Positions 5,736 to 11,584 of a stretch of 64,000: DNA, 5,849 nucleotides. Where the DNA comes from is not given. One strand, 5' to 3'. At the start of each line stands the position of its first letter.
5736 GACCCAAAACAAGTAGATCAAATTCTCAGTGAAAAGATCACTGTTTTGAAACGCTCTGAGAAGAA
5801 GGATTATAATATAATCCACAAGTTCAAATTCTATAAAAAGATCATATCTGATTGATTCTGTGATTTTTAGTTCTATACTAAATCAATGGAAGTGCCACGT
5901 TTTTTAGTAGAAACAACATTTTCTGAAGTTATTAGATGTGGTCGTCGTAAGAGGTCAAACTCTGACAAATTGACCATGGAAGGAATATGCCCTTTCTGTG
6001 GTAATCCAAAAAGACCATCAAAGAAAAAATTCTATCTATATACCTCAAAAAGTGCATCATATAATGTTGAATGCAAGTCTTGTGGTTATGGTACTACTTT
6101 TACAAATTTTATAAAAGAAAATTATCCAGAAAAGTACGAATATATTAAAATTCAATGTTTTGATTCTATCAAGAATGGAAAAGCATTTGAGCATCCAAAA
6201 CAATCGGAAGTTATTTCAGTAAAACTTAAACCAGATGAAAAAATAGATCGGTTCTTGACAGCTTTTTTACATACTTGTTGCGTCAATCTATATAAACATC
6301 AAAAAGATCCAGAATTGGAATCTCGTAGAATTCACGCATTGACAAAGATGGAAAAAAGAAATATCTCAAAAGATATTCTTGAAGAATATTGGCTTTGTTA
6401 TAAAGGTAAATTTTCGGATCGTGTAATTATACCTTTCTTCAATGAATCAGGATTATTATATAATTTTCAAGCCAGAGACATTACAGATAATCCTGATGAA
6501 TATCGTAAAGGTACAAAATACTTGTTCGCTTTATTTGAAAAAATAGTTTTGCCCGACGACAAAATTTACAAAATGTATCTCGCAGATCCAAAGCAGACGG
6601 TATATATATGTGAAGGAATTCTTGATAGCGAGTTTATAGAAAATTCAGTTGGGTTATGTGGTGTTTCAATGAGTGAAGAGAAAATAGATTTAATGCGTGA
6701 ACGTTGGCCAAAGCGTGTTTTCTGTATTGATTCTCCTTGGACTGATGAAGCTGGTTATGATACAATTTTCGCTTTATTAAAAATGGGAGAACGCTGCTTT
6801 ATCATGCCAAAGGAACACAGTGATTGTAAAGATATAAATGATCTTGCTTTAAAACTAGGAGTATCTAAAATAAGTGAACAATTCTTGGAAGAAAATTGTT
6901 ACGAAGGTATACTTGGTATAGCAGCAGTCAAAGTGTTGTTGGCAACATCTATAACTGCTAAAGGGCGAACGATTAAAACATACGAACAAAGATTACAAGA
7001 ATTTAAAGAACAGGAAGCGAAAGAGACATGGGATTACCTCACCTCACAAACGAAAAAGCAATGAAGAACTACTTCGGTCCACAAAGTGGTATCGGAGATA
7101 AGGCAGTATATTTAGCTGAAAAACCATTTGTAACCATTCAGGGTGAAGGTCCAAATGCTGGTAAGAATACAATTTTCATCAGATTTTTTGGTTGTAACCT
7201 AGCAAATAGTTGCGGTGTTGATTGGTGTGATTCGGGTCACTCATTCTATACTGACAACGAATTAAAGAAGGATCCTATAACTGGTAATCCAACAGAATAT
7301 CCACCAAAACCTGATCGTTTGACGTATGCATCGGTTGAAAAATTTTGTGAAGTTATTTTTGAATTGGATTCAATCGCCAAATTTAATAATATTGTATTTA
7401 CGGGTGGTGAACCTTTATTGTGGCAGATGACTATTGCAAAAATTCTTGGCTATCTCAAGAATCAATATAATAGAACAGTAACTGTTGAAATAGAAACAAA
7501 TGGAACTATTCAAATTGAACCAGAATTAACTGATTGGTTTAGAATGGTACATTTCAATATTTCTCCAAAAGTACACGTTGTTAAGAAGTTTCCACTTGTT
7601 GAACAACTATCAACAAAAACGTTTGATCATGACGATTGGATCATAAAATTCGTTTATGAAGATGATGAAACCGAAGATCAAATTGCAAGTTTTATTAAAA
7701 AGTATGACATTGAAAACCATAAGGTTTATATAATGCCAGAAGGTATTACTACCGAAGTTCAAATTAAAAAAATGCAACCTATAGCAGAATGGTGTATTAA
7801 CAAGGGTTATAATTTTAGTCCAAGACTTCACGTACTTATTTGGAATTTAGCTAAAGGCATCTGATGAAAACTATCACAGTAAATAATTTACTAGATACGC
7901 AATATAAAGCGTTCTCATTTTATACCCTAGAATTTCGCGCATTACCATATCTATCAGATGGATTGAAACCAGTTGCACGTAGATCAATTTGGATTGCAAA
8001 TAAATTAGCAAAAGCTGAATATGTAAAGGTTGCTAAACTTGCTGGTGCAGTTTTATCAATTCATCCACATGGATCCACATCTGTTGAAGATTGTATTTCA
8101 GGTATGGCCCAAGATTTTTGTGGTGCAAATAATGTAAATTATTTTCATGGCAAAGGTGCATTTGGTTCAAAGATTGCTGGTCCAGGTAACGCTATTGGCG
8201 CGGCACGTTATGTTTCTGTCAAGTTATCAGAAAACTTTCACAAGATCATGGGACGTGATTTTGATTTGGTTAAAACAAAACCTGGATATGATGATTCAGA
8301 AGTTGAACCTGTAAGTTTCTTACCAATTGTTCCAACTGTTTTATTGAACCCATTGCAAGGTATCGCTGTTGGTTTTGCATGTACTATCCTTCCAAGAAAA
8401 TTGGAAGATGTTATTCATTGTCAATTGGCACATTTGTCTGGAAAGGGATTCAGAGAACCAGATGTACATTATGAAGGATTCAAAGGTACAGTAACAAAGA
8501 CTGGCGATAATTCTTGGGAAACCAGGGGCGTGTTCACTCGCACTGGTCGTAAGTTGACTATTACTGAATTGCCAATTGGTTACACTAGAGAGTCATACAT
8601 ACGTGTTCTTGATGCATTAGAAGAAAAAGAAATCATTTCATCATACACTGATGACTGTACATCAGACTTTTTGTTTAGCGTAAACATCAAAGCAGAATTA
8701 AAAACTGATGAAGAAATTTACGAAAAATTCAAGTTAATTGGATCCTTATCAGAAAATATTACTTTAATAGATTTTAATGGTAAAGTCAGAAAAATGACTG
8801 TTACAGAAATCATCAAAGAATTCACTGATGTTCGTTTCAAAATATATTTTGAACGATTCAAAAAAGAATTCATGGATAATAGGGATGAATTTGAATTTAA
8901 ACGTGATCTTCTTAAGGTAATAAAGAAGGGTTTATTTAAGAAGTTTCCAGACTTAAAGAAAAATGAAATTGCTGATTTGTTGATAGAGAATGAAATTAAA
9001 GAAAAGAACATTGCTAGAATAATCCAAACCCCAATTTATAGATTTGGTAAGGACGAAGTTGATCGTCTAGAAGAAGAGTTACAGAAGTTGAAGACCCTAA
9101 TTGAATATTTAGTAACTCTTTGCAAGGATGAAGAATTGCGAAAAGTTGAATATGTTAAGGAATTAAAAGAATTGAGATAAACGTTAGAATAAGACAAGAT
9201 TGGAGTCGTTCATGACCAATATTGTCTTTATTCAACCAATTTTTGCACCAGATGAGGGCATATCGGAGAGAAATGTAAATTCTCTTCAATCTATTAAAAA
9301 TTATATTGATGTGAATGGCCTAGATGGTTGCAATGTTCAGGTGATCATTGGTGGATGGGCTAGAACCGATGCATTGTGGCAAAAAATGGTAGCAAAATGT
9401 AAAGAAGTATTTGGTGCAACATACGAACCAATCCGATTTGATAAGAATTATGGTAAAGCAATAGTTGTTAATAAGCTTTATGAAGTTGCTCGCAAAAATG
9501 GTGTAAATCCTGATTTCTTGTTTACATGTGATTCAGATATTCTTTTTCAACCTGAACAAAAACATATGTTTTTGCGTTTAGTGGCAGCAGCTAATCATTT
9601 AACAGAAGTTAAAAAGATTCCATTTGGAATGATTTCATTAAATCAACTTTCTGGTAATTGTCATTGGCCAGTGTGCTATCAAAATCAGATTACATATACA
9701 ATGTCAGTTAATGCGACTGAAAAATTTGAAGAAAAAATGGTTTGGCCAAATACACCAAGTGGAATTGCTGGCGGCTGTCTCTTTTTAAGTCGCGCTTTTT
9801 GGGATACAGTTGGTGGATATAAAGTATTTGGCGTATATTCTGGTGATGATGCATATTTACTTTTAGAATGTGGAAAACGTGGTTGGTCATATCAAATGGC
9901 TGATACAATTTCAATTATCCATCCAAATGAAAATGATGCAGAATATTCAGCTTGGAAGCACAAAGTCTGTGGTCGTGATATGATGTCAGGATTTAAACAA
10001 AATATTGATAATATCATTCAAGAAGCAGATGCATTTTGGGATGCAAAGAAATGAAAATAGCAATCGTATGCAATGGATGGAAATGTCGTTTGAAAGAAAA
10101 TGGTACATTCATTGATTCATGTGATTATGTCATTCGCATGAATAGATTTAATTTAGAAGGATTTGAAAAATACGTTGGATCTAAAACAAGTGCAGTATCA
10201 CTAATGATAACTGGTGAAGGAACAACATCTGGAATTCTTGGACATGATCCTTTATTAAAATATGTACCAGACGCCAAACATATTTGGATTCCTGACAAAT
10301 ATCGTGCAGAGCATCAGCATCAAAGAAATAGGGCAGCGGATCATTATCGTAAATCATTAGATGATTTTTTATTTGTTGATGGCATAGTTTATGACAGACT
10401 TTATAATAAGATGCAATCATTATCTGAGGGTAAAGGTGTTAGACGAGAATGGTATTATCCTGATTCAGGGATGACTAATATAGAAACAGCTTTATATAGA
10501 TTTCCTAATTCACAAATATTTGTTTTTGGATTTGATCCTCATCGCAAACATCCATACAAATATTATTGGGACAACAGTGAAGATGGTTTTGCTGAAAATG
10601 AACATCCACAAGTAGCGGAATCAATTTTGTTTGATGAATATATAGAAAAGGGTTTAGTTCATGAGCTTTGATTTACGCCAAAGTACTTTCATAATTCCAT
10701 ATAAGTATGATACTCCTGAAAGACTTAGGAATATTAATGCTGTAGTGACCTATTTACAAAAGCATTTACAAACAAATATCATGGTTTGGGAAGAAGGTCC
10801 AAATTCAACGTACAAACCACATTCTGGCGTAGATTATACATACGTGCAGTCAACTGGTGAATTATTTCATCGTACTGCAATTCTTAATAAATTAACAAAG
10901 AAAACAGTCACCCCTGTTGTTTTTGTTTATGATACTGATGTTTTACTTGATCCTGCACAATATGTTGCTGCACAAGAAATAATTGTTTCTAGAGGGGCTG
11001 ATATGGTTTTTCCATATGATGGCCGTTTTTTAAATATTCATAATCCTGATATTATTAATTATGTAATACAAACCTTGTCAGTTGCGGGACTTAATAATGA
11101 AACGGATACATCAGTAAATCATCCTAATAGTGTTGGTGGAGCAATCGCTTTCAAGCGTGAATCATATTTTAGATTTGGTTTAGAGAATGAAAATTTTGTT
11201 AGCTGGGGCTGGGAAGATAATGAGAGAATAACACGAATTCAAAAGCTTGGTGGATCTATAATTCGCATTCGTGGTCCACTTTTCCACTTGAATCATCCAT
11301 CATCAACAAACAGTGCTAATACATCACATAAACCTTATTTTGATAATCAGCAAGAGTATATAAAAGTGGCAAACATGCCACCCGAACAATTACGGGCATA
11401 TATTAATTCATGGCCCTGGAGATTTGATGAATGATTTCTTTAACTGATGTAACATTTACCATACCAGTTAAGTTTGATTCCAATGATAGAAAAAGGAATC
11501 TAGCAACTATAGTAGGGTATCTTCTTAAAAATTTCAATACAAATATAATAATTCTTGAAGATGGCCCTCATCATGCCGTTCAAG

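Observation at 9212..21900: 12.7-kb phage glycan-building island: nine GT-like genes, two methyltransferases and its own nucleotide-sugar supply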

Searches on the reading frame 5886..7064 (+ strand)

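Call 4: search_protein_families(library=pfam, proteins=[window:5886-7064:+], max_evalue=0.01)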
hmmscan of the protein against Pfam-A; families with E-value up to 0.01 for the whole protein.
window:5886-7064:+ (392 aa): 1 family
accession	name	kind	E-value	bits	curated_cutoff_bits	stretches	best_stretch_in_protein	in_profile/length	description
PF14354.12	Lar_restr_allev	-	0.008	16.8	28.6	1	35-75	6-40/58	Restriction alleviation protein Lar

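Call 12: search_protein_families(library=phrogs, proteins=[window:5886-7064:+], max_evalue=0.00001)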
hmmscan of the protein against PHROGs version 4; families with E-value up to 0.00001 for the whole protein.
window:5886-7064:+ (392 aa): 4 families
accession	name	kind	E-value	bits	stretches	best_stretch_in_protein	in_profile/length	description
phrog_47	-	DNA, RNA and nucleotide metabolism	4.5e-38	132.4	1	35-387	55-391/947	DNA primase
phrog_21887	-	DNA, RNA and nucleotide metabolism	3.5e-09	37.9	1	226-342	8-119/131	DNA primase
phrog_451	-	unknown function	5.8e-09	36.5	1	34-262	159-378/461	-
phrog_6444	-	DNA, RNA and nucleotide metabolism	8.9e-06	25.8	0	174-298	198-323/577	DNA primase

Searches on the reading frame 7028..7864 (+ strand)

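Call 4: search_protein_families(library=pfam, proteins=[window:7028-7864:+], max_evalue=0.01)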
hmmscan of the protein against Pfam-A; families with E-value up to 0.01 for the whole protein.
window:7028-7864:+ (278 aa): 1 family
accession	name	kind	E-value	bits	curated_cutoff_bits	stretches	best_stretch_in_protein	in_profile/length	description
PF04055.27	Radical_SAM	-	0.00043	20.9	29.5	1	93-161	20-88/166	Radical SAM superfamily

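Call 79: search_protein_families(library=ncbifam, proteins=[window:7028-7864:+], max_evalue=0.0001)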
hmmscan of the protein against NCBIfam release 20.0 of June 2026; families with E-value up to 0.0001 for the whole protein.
window:7028-7864:+ (278 aa): 8 families
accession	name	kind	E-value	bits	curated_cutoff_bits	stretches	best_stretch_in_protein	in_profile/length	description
TIGR03963.1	rSAM_QueE_Clost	equivalog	1.5e-20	73.8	260.1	2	115-274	61-214/219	putative 7-carboxy-7-deazaguanine synthase QueE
TIGR04322.1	rSAM_QueE_Ecoli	equivalog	9.9e-17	61.1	200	1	34-268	1-209/215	7-carboxy-7-deazaguanine synthase QueE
TIGR04508.1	queE_Cx14CxxC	equivalog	4.9e-14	52.6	240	1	31-172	4-129/208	7-carboxy-7-deazaguanine synthase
TIGR03365.1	Bsubt_queE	equivalog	8.2e-13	48.4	206.1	1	36-77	12-49/238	7-carboxy-7-deazaguanine synthase QueE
TIGR04349.1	rSAM_QueE_gams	hypoth_equivalog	2.5e-12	47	300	1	34-84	7-53/210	7-carboxy-7-deazaguanine synthase QueE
NF033640.1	N_Twi_rSAM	subfamily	2e-07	30.5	170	1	56-178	115-237/398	twitch domain-containing radical SAM protein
NF041707.1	rSAM_YhhB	equivalog_domain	1.6e-05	24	445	1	94-178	32-118/369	cyclophane-forming radical SAM/SPASM peptide maturase YhhB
TIGR04068.1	rSAM_ocin_clost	equivalog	9.7e-05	21.4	500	0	117-178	136-197/462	Cys-rich peptide radical SAM maturase CcpM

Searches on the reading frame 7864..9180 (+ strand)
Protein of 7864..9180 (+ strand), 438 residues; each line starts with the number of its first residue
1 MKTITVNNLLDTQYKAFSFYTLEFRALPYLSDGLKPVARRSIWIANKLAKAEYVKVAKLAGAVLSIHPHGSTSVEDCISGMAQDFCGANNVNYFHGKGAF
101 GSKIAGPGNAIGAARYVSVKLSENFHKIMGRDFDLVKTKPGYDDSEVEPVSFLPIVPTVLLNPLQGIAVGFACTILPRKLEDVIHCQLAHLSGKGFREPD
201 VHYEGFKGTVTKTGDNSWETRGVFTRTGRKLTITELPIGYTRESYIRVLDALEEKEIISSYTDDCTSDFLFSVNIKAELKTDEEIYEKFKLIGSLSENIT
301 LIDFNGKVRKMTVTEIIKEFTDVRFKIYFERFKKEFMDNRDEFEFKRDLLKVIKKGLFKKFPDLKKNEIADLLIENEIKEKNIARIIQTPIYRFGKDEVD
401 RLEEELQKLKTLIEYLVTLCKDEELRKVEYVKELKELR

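Call 4: search_protein_families(library=pfam, proteins=[window:7864-9180:+], max_evalue=0.01)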
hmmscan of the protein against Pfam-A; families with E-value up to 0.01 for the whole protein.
window:7864-9180:+ (438 aa): 1 family
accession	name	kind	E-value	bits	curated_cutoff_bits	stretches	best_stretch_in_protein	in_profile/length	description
PF00521.26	DNA_topoisoIV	-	6.2e-74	249.8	31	1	25-433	1-430/432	DNA gyrase/topoisomerase IV, subunit A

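Call 9: search_dna_similar(query=window:7864-9180:+, collection=phages, mode=protein, max_rows=15)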
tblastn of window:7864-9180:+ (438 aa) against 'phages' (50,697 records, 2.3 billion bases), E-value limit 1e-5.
Records with a match: 2200; places in all: 2205; records where one place covers at least 80% of the query: 1253.
Best place of each record, by identity: <60% 2200.
By first word of the organism name: Escherichia 671; Klebsiella 335; Salmonella 204; Shigella 89; Aeromonas 82; Acinetobacter 76; Vibrio 71; Enterobacter 58; Campylobacter 53; Enterobacteria 48; and 62 more.
By host as written in the record: Escherichia coli 282; - 279; Klebsiella pneumoniae 115; Escherichia coli O157:H7 38; Salmonella enterica 29; Aeromonas salmonicida 29; Escherichia coli B 28; Escherichia coli str. K-12 substr. MG1655 22; and 567 more.
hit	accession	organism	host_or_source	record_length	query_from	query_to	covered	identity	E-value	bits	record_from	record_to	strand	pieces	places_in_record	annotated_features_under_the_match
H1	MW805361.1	Paraglaciecola Antarctic GD virus 1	Paraglaciecola sp. strain IceBac 372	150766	3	435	99%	34.6%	1e-64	231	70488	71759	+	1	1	DNA gyrase/topoisomerase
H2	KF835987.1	Pectobacterium bacteriophage PM2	-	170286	6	437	99%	34.5%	6e-56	205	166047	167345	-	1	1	topoisomerase II medium subunit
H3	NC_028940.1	Pectobacterium bacteriophage PM2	-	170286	6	437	99%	34.5%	6e-56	205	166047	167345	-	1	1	DNA topoisomerase II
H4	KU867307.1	Salmonella phage vB_SnwM_CGG4-1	Salmonella Newport strain C398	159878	5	437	99%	34.4%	4e-57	209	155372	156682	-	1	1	DNA topisomerase II medium subunit | hypothetical protein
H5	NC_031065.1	Salmonella phage vB_SnwM_CGG4-1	Salmonella Newport strain C398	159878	5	437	99%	34.4%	4e-57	209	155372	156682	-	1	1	DNA topoisomerase II | hypothetical protein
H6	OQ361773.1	Cronobacter phage vB_Cdu_VP8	Cronobacter dublinensis NCTC 9844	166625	6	437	99%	34.2%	7e-54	199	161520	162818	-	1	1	DNA topoisomerase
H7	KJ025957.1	Serratia phage PS2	Serratia marcescens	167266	6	437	99%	34.2%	7e-54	199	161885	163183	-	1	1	topoisomerase II medium subunit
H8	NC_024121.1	Serratia phage PS2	Serratia marcescens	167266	6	437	99%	34.2%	7e-54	199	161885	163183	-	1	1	DNA topoisomerase II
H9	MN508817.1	Yersinia phage JC221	Yersinia pestis EV76-CN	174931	5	437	99%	34.1%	4e-53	197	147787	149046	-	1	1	DNA topoisomerase subunit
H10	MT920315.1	Erwinia phage FBB1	Erwinia tracheiphila BHKY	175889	6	437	99%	34.1%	5e-57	208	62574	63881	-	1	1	DNA topoisomerase | hypothetical protein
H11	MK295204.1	Shigella phage vB_SdyM_006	Shigella dysenteriae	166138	5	427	97%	34.8%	1e-54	201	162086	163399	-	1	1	DNA topoisomerase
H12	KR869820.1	Citrobacter phage IME-CF2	Citrobacter freundii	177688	1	433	99%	33.9%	8e-52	193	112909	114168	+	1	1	DNA topoisomerase | DNA topoisomerase large subunit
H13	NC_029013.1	Citrobacter phage IME-CF2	Citrobacter freundii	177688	1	433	99%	33.9%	8e-52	193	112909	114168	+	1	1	DNA topoisomerase II | DNA topoisomerase II large subunit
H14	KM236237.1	Citrobacter phage Miller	-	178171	1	433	99%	33.9%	1e-51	192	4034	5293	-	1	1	DNA topoisomerase II medium subunit | DNA topoisomerase II large subunit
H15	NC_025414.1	Citrobacter phage Miller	-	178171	1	433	99%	33.9%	1e-51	192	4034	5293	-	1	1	DNA topoisomerase II | DNA topoisomerase II large subunit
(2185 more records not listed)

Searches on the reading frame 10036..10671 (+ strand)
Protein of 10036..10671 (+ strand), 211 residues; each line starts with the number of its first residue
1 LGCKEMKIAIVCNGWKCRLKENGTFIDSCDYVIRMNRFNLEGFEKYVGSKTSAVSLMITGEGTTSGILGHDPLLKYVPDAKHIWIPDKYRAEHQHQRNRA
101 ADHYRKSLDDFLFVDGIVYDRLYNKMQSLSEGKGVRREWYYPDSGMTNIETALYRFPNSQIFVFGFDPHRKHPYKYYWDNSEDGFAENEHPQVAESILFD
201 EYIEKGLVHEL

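Call 3: search_protein_families(library=pfam, proteins=[window:10036-10671:+], max_evalue=0.01)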
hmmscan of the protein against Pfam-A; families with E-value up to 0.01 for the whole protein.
window:10036-10671:+ (211 aa): 1 family
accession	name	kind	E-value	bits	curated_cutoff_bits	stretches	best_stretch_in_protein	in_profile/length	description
PF00777.23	Glyco_transf_29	-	1.3e-14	54.7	23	1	9-195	58-260/272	Glycosyltransferase family 29 (sialyltransferase)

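Call 6: search_protein_families(library=ncbifam, proteins=[window:10036-10671:+], max_evalue=0.001)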
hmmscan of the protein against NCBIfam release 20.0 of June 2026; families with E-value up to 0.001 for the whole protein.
window:10036-10671:+ (211 aa): 0 families

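Call 38: search_solved_structures(query=window:10036-10671:+, max_evalue=1, show_alignments=1)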
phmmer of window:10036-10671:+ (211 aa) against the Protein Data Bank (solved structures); distinct sequences matched with E-value up to 1: 8.
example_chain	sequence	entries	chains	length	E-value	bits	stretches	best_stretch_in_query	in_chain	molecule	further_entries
2wnb_A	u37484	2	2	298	1.5e-06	31.2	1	7-52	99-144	CMP-N-acetylneuraminate-beta-galactosamide-alpha-2,3-sialyltransferase 1 | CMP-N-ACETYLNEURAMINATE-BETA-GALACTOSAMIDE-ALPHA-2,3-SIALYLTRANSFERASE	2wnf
2wml_A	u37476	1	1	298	1.5e-06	31.2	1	7-52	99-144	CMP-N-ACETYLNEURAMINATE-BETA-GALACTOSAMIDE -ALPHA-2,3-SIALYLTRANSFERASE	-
6apj_A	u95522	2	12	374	0.00049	23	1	6-58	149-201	Alpha-N-acetylgalactosaminide alpha-2,6-sialyltransferase 2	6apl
4mps_A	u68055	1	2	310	0.11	15.2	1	8-92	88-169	Beta-galactoside alpha-2,6-sialyltransferase 1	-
5bo6_A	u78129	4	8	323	0.4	13.4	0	10-54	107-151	Sia-alpha-2,3-Gal-beta-1,4-GlcNAc-R:alpha 2,8-sialyltransferase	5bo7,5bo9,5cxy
6qvs_A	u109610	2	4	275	0.42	13.4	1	8-179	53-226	Beta-galactoside alpha-2,6-sialyltransferase 1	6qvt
5bo8_A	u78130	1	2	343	0.47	13.2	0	10-54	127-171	Sia-alpha-2,3-Gal-beta-1,4-GlcNAc-R:alpha 2,8-sialyltransferase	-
4js1_A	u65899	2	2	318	0.61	12.8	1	8-179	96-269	Beta-galactoside alpha-2,6-sialyltransferase 1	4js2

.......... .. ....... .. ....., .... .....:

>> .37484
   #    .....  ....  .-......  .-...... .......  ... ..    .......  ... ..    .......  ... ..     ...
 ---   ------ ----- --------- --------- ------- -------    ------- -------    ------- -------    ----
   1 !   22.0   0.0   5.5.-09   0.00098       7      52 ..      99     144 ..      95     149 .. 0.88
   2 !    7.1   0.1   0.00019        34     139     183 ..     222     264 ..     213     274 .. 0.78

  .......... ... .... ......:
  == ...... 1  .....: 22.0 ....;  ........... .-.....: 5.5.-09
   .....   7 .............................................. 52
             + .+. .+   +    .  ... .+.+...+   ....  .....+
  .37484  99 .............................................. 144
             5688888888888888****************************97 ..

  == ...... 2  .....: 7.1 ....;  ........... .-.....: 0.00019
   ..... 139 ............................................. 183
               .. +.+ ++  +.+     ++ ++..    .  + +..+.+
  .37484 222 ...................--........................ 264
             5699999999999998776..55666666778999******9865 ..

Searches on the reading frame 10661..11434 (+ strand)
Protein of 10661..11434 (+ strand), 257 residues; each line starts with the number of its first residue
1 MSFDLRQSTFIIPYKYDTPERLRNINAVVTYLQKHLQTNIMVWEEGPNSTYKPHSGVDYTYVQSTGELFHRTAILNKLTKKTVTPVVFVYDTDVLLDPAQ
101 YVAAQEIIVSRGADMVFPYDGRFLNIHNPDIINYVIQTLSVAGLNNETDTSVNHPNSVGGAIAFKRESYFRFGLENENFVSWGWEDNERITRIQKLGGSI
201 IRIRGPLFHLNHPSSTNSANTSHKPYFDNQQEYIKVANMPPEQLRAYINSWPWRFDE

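Call 3: search_protein_families(library=pfam, proteins=[window:10661-11434:+], max_evalue=0.01)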
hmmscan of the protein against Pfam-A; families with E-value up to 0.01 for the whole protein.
window:10661-11434:+ (257 aa): 1 family
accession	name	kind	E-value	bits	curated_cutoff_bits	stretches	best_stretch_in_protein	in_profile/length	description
PF02709.20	Glyco_transf_7C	-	1.3e-06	28.3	23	1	152-211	14-76/78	N-terminal domain of galactosyltransferase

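Call 37: search_solved_structures(query=A2, max_evalue=1, show_alignments=1)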
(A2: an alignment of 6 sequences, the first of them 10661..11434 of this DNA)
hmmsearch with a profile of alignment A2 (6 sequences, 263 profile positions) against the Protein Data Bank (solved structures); distinct sequences matched with E-value up to 1: 17.
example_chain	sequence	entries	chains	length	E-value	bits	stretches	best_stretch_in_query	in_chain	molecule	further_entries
2z87_A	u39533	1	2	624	1.6e-06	30.9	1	39-224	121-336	Chondroitin synthase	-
2z86_A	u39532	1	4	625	1.7e-06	30.9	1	39-224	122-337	Chondroitin synthase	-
4irp_A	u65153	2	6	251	0.00014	24.6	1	159-214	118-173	Beta-1,4-galactosyltransferase 7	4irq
1tvy_A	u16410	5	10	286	0.0034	20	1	165-251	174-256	Beta-1,4-galactosyltransferase 1 | beta-1,4-galactosyltransferase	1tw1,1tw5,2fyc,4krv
3lw6_A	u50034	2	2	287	0.0046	19.6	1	162-211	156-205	Beta-4-galactosyltransferase 7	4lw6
2ae7_A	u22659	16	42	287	0.014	18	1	165-224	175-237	Beta-1,4-galactosyltransferase 1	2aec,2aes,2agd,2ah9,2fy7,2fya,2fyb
2fyd_B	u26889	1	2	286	0.026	17.2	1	164-252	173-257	beta-1,4-galactosyltransferase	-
4lw3_A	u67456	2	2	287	0.045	16.4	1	162-211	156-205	Beta-4-galactosyltransferase 7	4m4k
1nmm_B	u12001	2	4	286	0.065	15.8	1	164-252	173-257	BETA-1,4-GALACTOSYLTRANSFERASE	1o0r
1nf5_B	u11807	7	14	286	0.072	15.7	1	164-250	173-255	beta-1,4-galactosyltransferase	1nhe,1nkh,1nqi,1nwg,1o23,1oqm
1fgx_A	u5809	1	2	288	0.074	15.7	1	164-250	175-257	BETA 1,4 GALACTOSYLTRANSFERASE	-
1fr8_A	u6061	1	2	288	0.074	15.7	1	164-250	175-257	BETA 1,4 GALACTOSYLTRANSFERASE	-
1yro_B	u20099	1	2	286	0.082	15.5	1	164-252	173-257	BETA-1,4-GALACTOSYLTRANSFERASE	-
8uhv_A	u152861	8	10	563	0.1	15.2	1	159-210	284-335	Glycosyl transferase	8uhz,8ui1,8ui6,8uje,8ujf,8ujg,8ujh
6fwu_A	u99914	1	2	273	0.31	13.6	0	164-214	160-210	Beta-1,4-galactosyltransferase 1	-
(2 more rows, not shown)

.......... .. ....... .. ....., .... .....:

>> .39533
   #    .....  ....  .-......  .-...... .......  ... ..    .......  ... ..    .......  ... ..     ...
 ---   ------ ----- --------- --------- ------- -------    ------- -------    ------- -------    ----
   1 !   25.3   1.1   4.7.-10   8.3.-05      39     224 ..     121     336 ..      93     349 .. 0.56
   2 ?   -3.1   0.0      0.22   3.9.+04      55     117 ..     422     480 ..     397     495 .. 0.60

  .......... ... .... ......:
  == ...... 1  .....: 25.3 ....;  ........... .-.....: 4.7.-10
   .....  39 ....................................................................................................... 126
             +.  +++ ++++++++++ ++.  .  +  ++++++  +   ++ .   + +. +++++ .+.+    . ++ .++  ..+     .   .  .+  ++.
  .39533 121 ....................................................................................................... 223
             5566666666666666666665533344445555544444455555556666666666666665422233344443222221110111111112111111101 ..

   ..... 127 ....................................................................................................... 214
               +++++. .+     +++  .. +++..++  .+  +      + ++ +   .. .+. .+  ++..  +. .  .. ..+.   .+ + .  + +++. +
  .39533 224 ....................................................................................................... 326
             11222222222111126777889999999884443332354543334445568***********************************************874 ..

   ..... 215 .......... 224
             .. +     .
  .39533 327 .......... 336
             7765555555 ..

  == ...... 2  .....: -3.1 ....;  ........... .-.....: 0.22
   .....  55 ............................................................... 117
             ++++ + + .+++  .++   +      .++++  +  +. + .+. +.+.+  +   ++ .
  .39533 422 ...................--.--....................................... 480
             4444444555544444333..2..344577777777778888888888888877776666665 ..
